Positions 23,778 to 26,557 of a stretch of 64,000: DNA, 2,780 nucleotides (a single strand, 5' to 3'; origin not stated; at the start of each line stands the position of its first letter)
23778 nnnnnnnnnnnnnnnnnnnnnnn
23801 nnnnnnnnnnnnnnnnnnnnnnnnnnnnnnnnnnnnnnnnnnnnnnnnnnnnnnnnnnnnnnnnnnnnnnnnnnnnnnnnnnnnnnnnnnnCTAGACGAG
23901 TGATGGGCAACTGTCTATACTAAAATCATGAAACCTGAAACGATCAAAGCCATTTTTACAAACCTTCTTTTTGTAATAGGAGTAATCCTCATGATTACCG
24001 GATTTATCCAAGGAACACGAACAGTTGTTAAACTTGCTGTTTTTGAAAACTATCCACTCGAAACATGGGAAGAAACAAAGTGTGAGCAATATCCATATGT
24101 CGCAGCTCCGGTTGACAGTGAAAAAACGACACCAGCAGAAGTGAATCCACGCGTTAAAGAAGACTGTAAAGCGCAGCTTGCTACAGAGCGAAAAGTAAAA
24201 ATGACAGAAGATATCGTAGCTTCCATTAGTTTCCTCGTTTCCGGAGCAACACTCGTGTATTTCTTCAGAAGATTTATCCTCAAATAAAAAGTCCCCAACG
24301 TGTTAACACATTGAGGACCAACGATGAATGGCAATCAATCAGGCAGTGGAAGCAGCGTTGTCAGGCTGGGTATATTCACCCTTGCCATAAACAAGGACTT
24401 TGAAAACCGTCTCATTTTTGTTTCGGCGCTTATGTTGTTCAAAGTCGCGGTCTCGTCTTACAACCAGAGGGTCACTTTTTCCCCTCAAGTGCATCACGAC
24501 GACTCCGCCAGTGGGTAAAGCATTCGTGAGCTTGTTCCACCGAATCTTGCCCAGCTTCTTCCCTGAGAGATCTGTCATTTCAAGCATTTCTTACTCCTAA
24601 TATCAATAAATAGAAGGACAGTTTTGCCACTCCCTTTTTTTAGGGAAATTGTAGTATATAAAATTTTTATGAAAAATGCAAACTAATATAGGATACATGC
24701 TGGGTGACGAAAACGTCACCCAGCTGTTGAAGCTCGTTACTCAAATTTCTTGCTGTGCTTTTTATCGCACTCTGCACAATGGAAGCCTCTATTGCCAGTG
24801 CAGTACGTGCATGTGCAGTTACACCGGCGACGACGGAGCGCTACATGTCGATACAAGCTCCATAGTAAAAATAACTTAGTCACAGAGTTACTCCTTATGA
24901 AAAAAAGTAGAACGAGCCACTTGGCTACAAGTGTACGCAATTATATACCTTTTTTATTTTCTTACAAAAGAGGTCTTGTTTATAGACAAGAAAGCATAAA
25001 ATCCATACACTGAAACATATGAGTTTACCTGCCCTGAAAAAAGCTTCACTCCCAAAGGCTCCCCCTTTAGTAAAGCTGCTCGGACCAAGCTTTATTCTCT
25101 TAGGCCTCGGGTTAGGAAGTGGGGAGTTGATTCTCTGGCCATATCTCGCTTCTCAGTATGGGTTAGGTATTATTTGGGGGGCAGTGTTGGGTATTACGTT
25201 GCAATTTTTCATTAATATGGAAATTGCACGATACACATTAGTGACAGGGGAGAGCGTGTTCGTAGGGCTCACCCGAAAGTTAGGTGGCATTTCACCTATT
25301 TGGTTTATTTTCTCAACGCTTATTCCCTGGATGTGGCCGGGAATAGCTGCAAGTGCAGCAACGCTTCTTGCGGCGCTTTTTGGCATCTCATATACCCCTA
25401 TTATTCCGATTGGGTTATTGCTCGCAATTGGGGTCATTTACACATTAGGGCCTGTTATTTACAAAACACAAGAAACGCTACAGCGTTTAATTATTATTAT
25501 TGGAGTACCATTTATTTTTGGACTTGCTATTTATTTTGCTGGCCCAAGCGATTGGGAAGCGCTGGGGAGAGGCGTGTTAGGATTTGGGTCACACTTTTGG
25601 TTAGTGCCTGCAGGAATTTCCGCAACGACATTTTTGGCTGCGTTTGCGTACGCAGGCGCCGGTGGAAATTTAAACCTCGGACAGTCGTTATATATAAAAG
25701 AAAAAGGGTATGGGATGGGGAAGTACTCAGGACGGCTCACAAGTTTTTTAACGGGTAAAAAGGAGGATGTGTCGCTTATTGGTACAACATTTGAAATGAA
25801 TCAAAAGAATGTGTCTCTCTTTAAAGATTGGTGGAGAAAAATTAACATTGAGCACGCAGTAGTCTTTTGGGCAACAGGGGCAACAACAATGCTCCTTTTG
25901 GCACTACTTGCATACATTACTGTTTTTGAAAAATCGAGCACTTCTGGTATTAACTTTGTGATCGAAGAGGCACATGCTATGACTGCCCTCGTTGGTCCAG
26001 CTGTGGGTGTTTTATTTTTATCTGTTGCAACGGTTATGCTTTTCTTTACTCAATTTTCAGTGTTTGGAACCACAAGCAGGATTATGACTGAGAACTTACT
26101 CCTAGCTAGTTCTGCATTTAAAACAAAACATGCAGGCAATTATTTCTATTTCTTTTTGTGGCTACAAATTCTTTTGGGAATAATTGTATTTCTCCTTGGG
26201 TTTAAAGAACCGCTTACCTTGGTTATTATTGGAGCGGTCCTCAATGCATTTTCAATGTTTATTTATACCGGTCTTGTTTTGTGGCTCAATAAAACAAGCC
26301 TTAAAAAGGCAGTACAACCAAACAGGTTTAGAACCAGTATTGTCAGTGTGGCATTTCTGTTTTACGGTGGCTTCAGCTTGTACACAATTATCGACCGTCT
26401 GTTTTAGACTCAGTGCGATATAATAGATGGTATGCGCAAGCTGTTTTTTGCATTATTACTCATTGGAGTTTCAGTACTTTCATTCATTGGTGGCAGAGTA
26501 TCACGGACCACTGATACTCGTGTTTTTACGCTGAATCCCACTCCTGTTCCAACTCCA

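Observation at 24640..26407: Nramp-fold transporter with a substituted metal-binding motif behind a ~350-nt structured, ORF-poor leader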

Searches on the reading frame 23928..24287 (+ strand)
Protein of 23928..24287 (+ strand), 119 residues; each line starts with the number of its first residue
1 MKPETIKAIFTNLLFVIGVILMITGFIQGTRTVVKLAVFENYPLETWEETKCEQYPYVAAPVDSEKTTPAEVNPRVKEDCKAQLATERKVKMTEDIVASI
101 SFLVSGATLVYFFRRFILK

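Call 3: search_protein_families(library=pfam, proteins=[window:23928-24287:+], max_evalue=1)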
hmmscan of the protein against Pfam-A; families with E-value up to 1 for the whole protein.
window:23928-24287:+ (119 aa): 0 families

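Call 5: search_protein_families(library=ncbifam, proteins=[window:23928-24287:+], max_evalue=1)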
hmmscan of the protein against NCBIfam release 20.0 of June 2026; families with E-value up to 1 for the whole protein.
window:23928-24287:+ (119 aa): 1 family
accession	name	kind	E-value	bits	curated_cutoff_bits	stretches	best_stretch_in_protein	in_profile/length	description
NF010227.0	PRK13682.1-2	equivalog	0.016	15.3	73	1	10-32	30-52/52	hypothetical protein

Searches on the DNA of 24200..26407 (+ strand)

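Call 4: search_rna_families(source=window, start=24200, end=25200, threshold=evalue, max_evalue=10, show_alignments=3)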
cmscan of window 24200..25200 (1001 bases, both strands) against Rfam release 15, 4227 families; matches with E-value up to 10: 2.
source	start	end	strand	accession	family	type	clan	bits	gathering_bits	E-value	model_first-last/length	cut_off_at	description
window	24604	24703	-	RF02432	SpF25_sRNA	Gene; sRNA;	-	21.9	48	0.71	1-102/102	no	Streptococcus sRNA SpF25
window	24607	24748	-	RF02911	Baculoviridae_NAE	Cis-reg;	-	19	51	4.1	1-200/200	no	Baculoviridae Nucleocapsid Assembly essential Element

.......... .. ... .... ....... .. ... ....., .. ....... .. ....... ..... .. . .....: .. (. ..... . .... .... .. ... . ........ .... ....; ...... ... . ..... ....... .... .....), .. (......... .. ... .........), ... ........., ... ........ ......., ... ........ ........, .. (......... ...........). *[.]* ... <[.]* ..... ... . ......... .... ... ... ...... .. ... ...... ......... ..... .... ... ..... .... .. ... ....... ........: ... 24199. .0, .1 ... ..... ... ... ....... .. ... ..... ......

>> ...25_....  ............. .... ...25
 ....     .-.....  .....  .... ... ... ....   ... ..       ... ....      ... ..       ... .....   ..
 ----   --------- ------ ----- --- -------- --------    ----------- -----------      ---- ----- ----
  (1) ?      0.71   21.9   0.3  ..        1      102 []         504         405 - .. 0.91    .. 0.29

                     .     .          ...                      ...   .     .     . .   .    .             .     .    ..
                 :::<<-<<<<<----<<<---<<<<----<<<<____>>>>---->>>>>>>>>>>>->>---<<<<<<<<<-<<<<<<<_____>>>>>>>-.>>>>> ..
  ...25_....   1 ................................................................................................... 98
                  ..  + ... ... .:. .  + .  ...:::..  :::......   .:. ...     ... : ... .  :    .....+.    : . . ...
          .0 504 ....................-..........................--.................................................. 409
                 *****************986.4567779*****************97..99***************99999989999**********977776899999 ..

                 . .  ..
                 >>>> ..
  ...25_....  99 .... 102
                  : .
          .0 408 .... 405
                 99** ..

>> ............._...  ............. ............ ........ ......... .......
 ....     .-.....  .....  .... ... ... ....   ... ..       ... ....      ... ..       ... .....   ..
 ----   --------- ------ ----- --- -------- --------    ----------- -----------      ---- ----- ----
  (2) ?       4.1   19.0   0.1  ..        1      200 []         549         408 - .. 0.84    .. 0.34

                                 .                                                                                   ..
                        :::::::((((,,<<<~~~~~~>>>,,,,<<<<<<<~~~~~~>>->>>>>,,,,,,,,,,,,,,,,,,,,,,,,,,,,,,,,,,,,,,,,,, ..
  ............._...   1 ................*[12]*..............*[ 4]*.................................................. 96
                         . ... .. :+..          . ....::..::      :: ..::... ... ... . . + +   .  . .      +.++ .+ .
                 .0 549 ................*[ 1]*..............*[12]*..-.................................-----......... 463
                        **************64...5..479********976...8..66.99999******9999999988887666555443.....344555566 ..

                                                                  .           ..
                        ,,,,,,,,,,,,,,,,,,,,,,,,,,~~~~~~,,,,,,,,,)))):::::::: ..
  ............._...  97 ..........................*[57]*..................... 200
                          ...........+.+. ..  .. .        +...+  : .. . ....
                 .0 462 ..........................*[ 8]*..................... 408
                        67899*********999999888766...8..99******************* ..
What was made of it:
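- Tried and rejected: The weak Rfam hits SpF25 sRNA (E = 0.71) and Baculoviridae NAE (E = 4.1) are chance matches (call 4).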

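Call 89: search_rna_families(sources=[L001, L008, L012, L015, L021, L026, L028, L031, L034, L036, L045, L056, L059, L073, L078], threshold=gathering)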
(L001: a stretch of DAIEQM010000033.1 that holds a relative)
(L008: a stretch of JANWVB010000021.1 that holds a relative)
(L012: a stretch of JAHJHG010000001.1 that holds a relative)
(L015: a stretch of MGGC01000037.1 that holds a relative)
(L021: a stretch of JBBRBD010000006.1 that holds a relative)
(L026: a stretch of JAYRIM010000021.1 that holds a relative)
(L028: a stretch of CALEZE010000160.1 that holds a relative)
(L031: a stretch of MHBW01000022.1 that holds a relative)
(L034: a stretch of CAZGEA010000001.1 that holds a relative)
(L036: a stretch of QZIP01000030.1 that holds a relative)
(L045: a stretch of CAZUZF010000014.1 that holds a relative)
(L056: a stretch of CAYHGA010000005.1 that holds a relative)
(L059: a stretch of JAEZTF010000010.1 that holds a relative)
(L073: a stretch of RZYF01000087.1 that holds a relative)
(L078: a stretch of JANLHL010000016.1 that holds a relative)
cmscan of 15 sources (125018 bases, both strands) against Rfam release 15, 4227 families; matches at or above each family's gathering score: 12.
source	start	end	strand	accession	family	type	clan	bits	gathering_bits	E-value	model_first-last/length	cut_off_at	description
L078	3762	3833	+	RF00005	tRNA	Gene; tRNA;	CL00001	74.2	29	4.2e-14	1-71/71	no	tRNA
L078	2475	2548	-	RF00005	tRNA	Gene; tRNA;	CL00001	74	29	4.9e-14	1-71/71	no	tRNA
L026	8331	8402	-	RF00005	tRNA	Gene; tRNA;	CL00001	73.8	29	5.6e-14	1-71/71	no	tRNA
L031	3876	3947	+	RF00005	tRNA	Gene; tRNA;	CL00001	69.1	29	1.1e-12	1-71/71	no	tRNA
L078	2926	2999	+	RF00005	tRNA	Gene; tRNA;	CL00001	69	29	1.2e-12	1-71/71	no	tRNA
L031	3592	3662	+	RF00005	tRNA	Gene; tRNA;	CL00001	66.1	29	7.3e-12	1-71/71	no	tRNA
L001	8767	8840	+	RF00005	tRNA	Gene; tRNA;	CL00001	62.2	29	8.5e-11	1-71/71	no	tRNA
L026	5490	5563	+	RF00005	tRNA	Gene; tRNA;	CL00001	62.1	29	8.9e-11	1-71/71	no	tRNA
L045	2594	2664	+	RF00005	tRNA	Gene; tRNA;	CL00001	58.5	29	9e-10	1-71/71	no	tRNA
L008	1035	1120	+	RF00005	tRNA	Gene; tRNA;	CL00001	53.7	29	1.9e-08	1-71/71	no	tRNA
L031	3787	3870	+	RF00005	tRNA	Gene; tRNA;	CL00001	53.1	29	2.7e-08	1-71/71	no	tRNA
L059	1088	1209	+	RF01725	SAM-I-IV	Cis-reg; riboswitch;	CL00012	42.7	41.1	0.0028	1-99/99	no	SAM-I/IV (S-adenosyl methionine) riboswitch aptamer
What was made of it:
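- On Riboswitch or cis-regulatory 5' leader: No Rfam riboswitch abuts any of the 15 orthologues with long gaps (call 89).
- Long gaps elsewhere are occupied by tRNA genes, and no riboswitch abuts any orthologue (call 89). No riboswitch abuts any orthologue (call 89).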

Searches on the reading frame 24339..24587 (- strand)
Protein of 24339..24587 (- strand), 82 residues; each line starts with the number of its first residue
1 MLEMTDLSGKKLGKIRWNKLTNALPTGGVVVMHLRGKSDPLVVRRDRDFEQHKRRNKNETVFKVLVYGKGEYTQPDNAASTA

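Call 3: search_protein_families(library=pfam, proteins=[window:24339-24587:-], max_evalue=1)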
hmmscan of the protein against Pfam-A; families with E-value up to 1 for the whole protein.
window:24339-24587:- (82 aa): 0 families

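Call 5: search_protein_families(library=ncbifam, proteins=[window:24339-24587:-], max_evalue=1)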
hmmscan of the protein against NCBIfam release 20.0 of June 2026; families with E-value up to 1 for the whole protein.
window:24339-24587:- (82 aa): 0 families
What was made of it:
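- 24339..24587 (-): 82-aa ORF of unknown function with GGAG 6 nt before its ATG, divergent from the transporter. It has no Pfam or NCBIfam match (calls 3, 5).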

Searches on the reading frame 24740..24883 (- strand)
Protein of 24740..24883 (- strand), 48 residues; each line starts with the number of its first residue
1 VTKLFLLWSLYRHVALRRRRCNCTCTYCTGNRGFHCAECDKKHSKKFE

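Call 22: find_homologous_proteins(query=window:24740-24883:-, max_evalue=10)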
Query seq(48 aa): no candidate shares three 5-residue words with the query. No homologue found.

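Call 23: search_protein_families(library=pfam, proteins=[window:24740-24883:-], max_evalue=10)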
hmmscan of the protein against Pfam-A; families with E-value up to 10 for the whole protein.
seq(48 aa): 0 families

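Call 34: search_protein_representatives(protein=window:24740-24883:-)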
Query: 48 residues. Proteins with E-value up to 0.001 (for the whole library): 3; up to 1e-10: 0; up to 1e-30: 0. The best 3 are listed.
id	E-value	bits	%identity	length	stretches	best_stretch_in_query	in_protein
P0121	5.7e-05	38.8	38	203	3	6-44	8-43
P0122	7.1e-04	35.3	31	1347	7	13-41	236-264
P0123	9.3e-04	35.0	57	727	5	29-42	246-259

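Call 58: find_related_loci(query=A4, collection=metagenome_contigs, flank=2500)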
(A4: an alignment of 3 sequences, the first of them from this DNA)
Query A4 (48 aa) in metagenome_contigs; peptide patterns used: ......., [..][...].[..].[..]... (x = any residue, [..] = any of these).
600 stretches matched a pattern, but none encodes a relative of the query by tblastn (E <= 1e-3).

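Call 61: search_protein_families(library=ncbifam, proteins=[window:24740-24883:-], max_evalue=10)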
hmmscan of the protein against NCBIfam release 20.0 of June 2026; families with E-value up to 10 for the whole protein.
seq(48 aa): 0 families

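Call 74: predict_structure(protein=window:24740-24883:-)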
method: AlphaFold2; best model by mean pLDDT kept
length: 48 residues; sequences in the alignment: 1
mean_pLDDT: 54.0   pTM: 0.21
mean pLDDT of the five models: 54.0, 51.2, 47.6, 47.3, 46.2
residues with pLDDT >= 90: 0; 70-90: 0; 50-70: 35; < 50: 13
segments of 3 or more residues with pLDDT < 50: 28-32, 44-48
pLDDT, mean of each block of 10 residues (from residue 1): 64 56 49 52 47
secondary structure, 60 per line:
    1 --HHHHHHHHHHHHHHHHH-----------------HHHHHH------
elements in order: H3-19 H37-42
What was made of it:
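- No protein homologue, domain or confident fold was found (calls 22, 23, 34, 61, 74).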
